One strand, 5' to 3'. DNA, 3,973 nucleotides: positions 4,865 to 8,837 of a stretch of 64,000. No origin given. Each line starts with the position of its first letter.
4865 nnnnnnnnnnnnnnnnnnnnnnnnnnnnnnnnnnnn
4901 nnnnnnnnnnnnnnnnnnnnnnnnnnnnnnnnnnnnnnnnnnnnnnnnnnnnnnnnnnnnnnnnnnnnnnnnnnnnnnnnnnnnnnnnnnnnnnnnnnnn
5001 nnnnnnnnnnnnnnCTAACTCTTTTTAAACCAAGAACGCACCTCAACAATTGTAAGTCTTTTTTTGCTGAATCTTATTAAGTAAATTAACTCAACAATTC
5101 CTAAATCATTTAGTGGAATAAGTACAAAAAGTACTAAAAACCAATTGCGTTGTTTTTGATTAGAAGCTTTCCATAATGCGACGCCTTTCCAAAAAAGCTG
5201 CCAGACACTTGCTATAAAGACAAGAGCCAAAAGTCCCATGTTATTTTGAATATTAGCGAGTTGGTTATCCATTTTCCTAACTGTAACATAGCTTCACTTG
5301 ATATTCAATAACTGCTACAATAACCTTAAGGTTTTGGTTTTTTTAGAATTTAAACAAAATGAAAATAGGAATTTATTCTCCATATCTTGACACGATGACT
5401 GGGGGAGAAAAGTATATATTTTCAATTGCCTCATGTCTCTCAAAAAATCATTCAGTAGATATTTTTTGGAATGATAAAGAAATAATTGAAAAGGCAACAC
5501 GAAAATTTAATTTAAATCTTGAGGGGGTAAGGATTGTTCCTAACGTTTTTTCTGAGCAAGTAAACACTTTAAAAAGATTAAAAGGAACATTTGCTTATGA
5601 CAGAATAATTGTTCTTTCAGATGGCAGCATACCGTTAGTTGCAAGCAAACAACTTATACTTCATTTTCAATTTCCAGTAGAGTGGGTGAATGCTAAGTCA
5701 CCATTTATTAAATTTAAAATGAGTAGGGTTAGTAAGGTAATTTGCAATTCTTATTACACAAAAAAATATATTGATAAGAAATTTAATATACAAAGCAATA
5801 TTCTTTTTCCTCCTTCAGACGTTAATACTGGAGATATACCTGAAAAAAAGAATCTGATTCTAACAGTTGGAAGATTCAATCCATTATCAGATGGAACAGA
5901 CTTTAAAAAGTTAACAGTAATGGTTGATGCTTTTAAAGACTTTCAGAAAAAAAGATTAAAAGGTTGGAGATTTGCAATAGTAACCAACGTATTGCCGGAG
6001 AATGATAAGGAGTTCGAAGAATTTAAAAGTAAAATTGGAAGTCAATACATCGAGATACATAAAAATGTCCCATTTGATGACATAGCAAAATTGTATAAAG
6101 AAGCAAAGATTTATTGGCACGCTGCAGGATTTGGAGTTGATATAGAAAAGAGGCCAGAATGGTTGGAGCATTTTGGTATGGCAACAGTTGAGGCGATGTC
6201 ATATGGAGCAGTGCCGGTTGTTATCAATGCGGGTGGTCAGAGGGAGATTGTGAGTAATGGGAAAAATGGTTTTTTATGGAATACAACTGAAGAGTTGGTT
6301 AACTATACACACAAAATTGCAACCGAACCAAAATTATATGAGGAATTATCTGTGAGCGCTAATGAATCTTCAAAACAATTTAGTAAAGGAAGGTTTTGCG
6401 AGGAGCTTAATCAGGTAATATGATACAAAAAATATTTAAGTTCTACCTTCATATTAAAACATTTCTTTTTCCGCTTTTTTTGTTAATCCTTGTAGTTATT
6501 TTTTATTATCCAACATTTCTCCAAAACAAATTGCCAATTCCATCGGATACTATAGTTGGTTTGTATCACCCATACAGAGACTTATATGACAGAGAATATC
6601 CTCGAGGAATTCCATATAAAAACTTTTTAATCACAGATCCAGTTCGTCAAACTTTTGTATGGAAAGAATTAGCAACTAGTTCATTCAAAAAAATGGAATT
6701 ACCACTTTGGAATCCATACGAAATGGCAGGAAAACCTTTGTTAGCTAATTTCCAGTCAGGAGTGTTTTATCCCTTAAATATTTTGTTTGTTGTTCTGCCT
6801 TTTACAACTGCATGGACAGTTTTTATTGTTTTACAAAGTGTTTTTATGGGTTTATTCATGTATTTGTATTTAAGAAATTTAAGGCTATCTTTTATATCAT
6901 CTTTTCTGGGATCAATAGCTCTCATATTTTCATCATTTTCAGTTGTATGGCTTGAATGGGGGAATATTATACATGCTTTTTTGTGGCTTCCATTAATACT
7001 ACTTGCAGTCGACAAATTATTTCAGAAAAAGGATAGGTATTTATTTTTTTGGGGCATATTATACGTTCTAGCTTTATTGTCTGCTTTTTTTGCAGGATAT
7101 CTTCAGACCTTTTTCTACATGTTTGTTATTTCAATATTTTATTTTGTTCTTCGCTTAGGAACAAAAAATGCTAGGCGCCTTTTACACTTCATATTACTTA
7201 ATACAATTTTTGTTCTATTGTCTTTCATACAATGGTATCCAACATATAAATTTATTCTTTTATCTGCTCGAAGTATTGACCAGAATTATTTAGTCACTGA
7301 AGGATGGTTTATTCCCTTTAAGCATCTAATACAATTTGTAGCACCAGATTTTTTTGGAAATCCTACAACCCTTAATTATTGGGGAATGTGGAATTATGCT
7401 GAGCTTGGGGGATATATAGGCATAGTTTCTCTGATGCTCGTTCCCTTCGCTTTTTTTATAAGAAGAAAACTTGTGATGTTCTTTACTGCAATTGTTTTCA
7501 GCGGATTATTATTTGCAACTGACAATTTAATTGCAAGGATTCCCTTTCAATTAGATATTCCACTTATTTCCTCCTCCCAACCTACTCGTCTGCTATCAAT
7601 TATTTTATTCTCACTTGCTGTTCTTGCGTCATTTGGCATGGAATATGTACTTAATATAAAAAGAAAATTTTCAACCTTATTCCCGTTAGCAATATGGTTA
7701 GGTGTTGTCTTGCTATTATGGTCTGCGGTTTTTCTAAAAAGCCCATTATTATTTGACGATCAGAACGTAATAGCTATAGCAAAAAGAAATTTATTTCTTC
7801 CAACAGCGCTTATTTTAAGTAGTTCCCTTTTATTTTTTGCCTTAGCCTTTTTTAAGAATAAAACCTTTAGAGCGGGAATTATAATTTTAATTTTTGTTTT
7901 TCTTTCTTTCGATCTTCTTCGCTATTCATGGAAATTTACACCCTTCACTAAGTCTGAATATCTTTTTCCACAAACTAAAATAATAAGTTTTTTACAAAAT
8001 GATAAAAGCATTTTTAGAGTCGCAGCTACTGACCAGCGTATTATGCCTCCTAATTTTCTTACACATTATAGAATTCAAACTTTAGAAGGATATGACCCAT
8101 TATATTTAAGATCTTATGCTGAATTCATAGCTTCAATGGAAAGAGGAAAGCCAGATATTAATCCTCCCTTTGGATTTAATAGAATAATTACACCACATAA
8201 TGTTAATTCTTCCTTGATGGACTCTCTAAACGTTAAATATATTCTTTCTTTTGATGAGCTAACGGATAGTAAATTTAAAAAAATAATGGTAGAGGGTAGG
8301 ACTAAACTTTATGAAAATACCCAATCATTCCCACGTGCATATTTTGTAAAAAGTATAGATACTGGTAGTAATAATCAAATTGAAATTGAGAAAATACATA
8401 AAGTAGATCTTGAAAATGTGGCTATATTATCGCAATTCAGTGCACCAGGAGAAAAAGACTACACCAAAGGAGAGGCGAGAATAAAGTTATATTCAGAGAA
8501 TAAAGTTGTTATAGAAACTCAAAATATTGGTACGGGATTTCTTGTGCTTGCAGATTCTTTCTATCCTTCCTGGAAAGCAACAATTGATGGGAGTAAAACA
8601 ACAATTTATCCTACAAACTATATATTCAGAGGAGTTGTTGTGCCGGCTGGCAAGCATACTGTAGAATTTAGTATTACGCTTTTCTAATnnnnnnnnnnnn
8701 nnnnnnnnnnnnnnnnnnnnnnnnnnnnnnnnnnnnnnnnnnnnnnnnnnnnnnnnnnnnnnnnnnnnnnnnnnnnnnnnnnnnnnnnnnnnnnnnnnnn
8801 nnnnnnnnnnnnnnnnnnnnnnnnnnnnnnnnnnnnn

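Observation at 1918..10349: Repeated three-part modules: YfhO-type GT-C, small GT2, and a Ppm-like GT2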

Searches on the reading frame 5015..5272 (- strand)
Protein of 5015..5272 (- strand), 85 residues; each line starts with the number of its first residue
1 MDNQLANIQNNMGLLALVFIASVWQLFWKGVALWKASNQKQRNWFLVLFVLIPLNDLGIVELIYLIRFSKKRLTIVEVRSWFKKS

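Call 4: search_protein_families(library=pfam, proteins=[window:5015-5272:-], max_evalue=0.01)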
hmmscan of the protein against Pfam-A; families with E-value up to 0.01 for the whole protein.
window:5015-5272:- (85 aa): 1 family
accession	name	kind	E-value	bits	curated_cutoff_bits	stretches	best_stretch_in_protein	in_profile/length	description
PF18893.5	DUF5652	-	1.2e-17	63.8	23.4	1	9-72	7-67/71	Family of unknown function (DUF5652)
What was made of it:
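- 5015..5272 (-): DUF5652, 85 aa, two TM helices, convergent with the upstream operon. Function unknown. PF18893 1.2e-17 (call 4).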

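Call 24: search_protein_families(library=pfam, proteins=[window:5015-5272:-], max_evalue=5)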
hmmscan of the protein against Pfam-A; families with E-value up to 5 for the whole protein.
window:5015-5272:- (85 aa): 2 families
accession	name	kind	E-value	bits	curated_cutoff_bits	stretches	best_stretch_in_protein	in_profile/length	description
PF18893.5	DUF5652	-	1.2e-17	63.8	23.4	1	9-72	7-67/71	Family of unknown function (DUF5652)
PF10643.14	Cytochrome-c551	-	0.027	14.5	27.1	1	3-67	42-97/216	Photosystem P840 reaction-centre cytochrome c-551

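Call 45: find_homologous_proteins(query=window:5015-5272:-, max_evalue=0.001)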
Query window:5015-5272:- (85 aa): 58 proteins with E <= 0.001 among 58 candidates.
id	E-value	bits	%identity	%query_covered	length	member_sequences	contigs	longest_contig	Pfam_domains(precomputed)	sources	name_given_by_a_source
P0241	2.5e-47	176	100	100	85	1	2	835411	PF18893.7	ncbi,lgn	-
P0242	8.7e-35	136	74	100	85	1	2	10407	PF18893.7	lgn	-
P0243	1.4e-34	135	69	100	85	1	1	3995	PF18893.7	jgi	-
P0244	2.9e-28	115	66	99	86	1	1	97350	PF18893.7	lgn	-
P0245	4.2e-28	115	76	74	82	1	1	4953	PF18893.7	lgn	-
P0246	2.3e-25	106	71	69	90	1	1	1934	PF18893.7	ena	-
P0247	2.6e-25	106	68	80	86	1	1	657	PF18893.7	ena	-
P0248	1.6e-24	103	61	84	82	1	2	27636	PF18893.7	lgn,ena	-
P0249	1.9e-24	103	61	85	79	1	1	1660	PF18893.7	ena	-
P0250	2.3e-24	103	61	85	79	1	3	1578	PF18893.7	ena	-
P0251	2.4e-24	103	60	85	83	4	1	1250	PF18893.7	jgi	jgi:hypothetical protein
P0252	4.1e-24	102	55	100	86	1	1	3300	PF18893.7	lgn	-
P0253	1.0e-23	101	60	98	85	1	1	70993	PF18893.7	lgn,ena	-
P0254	1.2e-23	100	61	88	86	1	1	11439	PF18893.7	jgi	jgi:hypothetical protein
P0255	1.4e-23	100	66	72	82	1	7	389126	PF18893.7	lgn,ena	-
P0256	1.5e-23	100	66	72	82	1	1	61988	PF18893.7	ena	-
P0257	1.9e-23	100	59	84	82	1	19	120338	PF18893.7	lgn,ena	-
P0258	2.4e-23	99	61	88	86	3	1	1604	PF18893.7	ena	-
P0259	2.6e-23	99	58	84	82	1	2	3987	PF18893.7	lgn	-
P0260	4.7e-23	99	73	66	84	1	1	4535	PF18893.7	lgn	-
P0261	1.7e-22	97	65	84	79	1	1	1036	PF18893.7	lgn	-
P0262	1.2e-21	94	67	73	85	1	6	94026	PF18893.7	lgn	-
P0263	1.5e-21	94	54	99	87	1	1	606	PF18893.7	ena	-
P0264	1.6e-21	94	63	88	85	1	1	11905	PF18893.7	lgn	-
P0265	1.2e-20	91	63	66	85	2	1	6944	PF18893.7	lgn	-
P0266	1.4e-20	91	58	91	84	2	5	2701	PF18893.7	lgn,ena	-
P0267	2.8e-20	90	61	85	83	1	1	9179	PF18893.7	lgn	-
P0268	5.5e-20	89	58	89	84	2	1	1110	PF18893.7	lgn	-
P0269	6.3e-20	89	60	88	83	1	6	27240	PF18893.7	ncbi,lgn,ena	-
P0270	3.4e-19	86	57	87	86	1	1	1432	PF18893.7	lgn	-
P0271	8.3e-19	85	55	87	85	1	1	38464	PF18893.7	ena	-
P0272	4.6e-18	83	59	75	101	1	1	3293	PF18893.7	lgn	-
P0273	5.9e-18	82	57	81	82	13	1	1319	PF18893.7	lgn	-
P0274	1.6e-17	81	53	89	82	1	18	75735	PF18893.7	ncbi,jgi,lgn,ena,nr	ncbi:MAG: hypothetical protein A2857_05260 [Candidatus Levybacteria bacterium RIFCSPHIGHO2_01_FULL_3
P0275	2.7e-17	80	58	78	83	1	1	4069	PF18893.7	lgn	-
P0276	4.1e-17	80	57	74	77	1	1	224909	PF18893.7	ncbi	-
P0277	9.6e-17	78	56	78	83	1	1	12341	PF18893.7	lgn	-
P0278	9.6e-17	78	61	78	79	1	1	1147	PF18893.7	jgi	jgi:predicted membrane channel-forming protein YqfA (hemolysin III family)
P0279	1.3e-16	78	56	78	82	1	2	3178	PF18893.7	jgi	jgi:hypothetical protein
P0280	2.1e-16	77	55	79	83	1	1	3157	PF18893.7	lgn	-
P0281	2.3e-16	77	56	73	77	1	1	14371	PF18893.7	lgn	-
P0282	2.5e-16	77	48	98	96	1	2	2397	PF18893.7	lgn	-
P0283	7.0e-16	76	54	89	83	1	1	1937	PF18893.7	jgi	jgi:hypothetical protein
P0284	1.0e-15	75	58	78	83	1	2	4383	PF18893.7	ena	-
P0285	1.1e-15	75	54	76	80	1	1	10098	PF18893.7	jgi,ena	jgi:hypothetical protein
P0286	1.3e-15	75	53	89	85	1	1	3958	PF18893.7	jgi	jgi:hypothetical protein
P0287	1.4e-15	75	58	76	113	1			PF18893.7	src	-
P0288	2.4e-15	74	53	89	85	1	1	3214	PF18893.7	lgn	-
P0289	2.4e-15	74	53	89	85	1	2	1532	PF18893.7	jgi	jgi:hypothetical protein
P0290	2.4e-15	74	52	79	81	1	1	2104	PF18893.7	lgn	-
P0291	2.5e-15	74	55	89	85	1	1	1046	PF18893.7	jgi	jgi:hypothetical protein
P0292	6.6e-15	73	51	82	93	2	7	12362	PF18893.7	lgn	-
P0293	2.7e-14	71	53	78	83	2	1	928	PF18893.7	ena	-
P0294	4.3e-14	70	52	76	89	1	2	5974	PF18893.7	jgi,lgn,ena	-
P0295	5.9e-14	70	69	53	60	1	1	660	PF18893.7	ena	-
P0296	4.4e-13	67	51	62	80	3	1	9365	PF18893.7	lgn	-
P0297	1.4e-11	62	50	75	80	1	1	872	PF18893.7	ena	-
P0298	7.9e-9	53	44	85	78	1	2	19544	PF18893.7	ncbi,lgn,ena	-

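Call 46: find_encoding_contigs(protein=P0298, flank=8000, max_places=2)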
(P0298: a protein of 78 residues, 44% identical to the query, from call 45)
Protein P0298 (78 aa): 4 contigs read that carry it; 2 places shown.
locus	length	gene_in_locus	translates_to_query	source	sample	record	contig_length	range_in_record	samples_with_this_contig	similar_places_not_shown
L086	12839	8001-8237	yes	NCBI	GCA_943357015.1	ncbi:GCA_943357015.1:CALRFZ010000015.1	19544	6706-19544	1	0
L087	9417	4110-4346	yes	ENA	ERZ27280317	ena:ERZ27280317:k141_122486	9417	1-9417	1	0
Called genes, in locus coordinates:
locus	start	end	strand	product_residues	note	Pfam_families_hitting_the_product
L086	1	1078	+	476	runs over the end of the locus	PF02874:ATP-synt_ab_N, PF00006:ATP-synt_ab, PF22919:ATP-synt_VA_C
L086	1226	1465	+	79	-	PF02823:ATP-synt_DE_N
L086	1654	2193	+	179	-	PF03703:bPH_2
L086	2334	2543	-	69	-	PF23477:zf_Tbcl_2 (weak)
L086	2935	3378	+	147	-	PF10648:Gmad2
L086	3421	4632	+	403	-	PF01702:TGT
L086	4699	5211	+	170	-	-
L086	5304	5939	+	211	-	PF00081:Sod_Fe_N, PF02777:Sod_Fe_C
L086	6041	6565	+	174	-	PF20803:PaaX_M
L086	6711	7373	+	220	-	-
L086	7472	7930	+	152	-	PF00588:SpoU_methylase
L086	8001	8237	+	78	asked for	PF18893:DUF5652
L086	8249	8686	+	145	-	-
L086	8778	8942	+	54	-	PF18930:DUF5679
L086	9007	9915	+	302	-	PF00753:Lactamase_B, PF12706:Lactamase_B_2 (weak)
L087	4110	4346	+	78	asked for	PF18893:DUF5652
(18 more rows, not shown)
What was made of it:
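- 5015..5272 (-): A more distant family member sits in an unrelated context (call 46).
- Tried and rejected: A 44%-identical member (P0298) lies among unrelated genes (call 46).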

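Call 47: find_encoding_contigs(protein=P0276, flank=8000, max_places=2)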
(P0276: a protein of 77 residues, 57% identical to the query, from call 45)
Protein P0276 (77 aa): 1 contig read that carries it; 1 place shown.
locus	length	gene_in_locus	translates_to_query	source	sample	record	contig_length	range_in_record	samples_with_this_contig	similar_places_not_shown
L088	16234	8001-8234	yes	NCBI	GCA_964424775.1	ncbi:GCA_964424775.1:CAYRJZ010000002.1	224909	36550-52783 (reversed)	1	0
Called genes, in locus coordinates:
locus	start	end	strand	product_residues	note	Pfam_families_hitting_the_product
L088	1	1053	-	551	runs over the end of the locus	PF02366:PMT, PF13231:PMT_2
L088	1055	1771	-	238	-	PF00535:Glycos_transf_2, PF10111:Glyco_tranf_2_2 (weak), PF13641:Glyco_tranf_2_3 (weak)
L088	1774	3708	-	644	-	-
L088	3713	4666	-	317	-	PF00535:Glycos_transf_2, PF13641:Glyco_tranf_2_3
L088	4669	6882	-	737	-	PF09586:YfhO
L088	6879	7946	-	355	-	PF13439:Glyco_transf_4 (weak), PF00534:Glycos_transf_1, PF13692:Glyco_trans_1_4 (weak)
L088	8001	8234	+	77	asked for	PF18893:DUF5652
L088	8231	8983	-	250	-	PF00535:Glycos_transf_2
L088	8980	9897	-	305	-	PF00535:Glycos_transf_2, PF13641:Glyco_tranf_2_3, PF13632:Glyco_trans_2_3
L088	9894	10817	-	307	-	PF00535:Glycos_transf_2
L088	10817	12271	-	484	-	PF01943:Polysacc_synt, PF13440:Polysacc_synt_3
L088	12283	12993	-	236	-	PF00535:Glycos_transf_2, PF10111:Glyco_tranf_2_2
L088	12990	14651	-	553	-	PF09586:YfhO, PF10131:PTPS_related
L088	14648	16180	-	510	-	PF10131:PTPS_related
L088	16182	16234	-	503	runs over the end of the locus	PF13231:PMT_2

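Call 75: find_encoding_contigs(protein=P0241, flank=10000, max_places=3)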
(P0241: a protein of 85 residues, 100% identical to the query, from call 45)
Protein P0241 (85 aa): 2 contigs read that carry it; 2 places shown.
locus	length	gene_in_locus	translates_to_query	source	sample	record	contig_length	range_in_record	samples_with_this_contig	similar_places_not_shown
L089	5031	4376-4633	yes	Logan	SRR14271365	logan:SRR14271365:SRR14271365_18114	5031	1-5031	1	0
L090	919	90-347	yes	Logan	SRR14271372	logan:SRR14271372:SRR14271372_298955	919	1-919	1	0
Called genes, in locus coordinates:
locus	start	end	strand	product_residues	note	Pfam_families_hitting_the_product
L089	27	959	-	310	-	PF00535:Glycos_transf_2, PF13641:Glyco_tranf_2_3, PF13712:Glyco_tranf_2_5 (faint), PF13632:Glyco_trans_2_3 (weak)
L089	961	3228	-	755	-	PF09586:YfhO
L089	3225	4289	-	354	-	PF00534:Glycos_transf_1, PF13692:Glyco_trans_1_4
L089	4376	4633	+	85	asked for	PF18893:DUF5652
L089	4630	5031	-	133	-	?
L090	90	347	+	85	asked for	PF18893:DUF5652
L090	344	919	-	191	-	?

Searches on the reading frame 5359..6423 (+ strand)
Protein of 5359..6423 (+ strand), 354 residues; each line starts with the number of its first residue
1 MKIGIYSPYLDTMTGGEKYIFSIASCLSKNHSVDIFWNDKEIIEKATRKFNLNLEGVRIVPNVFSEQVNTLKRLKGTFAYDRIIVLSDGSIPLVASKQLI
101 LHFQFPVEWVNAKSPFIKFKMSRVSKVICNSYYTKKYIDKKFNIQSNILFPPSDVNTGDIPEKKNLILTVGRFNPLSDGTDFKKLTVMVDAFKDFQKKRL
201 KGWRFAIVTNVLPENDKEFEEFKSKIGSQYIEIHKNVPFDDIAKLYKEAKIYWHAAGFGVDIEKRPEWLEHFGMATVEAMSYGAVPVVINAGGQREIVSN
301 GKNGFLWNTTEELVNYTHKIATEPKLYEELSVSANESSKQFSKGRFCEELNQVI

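Call 4: search_protein_families(library=pfam, proteins=[window:5359-6423:+], max_evalue=0.01)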
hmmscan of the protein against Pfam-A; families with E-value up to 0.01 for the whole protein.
window:5359-6423:+ (354 aa): 3 families
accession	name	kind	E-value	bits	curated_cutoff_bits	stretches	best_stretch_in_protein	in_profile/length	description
PF00534.26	Glycos_transf_1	-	8.9e-21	74.6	26.4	1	159-332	10-167/172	Glycosyl transferases group 1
PF13692.12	Glyco_trans_1_4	-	6.8e-14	52.8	27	1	165-316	2-135/142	Glycosyl transferases group 1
PF13524.12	Glyco_trans_1_2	-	0.0075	16.7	25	0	198-331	10-122/144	Glycosyl transferase-like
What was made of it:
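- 5359..6423 (+): GT4 (GT-B fold) cytoplasmic glycosyltransferase, first gene of the second transcription unit. Its stop overlaps the YfhO2 start. PF00534 8.9e-21 (call 4).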

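Call 78: search_protein_families(library=ncbifam, proteins=[window:5359-6423:+], max_evalue=1e-10)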
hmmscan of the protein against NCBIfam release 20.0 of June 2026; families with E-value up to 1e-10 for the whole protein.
window:5359-6423:+ (354 aa): 1 family
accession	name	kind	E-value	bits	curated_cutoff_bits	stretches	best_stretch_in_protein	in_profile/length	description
NF049988.1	MGlcDAGSynMgs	equivalog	4.1e-11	42.9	400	1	183-351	226-381/398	alpha-monoglucosyldiacylglycerol synthase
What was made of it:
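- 5359..6423 (+): Weak C-terminal match to monoglucosyl-DAG synthase, 4e-11 (call 78).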

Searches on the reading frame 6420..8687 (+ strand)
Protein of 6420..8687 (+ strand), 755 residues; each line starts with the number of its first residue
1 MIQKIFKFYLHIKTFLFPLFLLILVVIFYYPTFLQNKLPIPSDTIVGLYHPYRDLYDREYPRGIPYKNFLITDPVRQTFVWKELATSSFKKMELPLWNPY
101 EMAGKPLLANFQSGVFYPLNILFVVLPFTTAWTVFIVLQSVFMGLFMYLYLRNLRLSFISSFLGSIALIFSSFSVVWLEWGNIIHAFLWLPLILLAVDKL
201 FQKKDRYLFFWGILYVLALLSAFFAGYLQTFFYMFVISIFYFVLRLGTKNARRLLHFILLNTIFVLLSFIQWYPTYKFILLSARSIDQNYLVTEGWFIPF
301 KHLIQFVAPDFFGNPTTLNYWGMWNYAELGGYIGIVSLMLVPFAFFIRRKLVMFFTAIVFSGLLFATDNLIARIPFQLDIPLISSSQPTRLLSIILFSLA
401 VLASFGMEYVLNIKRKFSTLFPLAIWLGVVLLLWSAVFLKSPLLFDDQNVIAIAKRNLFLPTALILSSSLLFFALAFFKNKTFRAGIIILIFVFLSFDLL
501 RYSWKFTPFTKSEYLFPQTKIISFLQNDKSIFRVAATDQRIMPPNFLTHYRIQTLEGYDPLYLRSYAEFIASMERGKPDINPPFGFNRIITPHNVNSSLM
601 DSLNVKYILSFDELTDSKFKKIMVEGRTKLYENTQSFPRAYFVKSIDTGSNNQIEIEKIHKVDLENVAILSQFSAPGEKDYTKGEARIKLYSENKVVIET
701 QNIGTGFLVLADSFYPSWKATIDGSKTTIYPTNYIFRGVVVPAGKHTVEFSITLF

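Call 4: search_protein_families(library=pfam, proteins=[window:6420-8687:+], max_evalue=0.01)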
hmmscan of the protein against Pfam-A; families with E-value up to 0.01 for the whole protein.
window:6420-8687:+ (755 aa): 1 family
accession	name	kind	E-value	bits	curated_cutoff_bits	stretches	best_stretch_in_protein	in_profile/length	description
PF09586.16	YfhO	-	1.2e-17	64.1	28.5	2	115-645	75-596/835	Bacterial membrane protein YfhO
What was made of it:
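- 6420..8687 (+): YfhO2: second YfhO-family GT-C, an ancient paralogue of YfhO1. PF09586 1.2e-17 (call 4).
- Checked: YfhO 6420-8687: PF09586, 1e-17 (call 4).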

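Call 10: search_protein_families(library=ncbifam, proteins=[window:6420-8687:+], max_evalue=0.001)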
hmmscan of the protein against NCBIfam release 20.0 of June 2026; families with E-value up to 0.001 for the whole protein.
window:6420-8687:+ (755 aa): 0 families
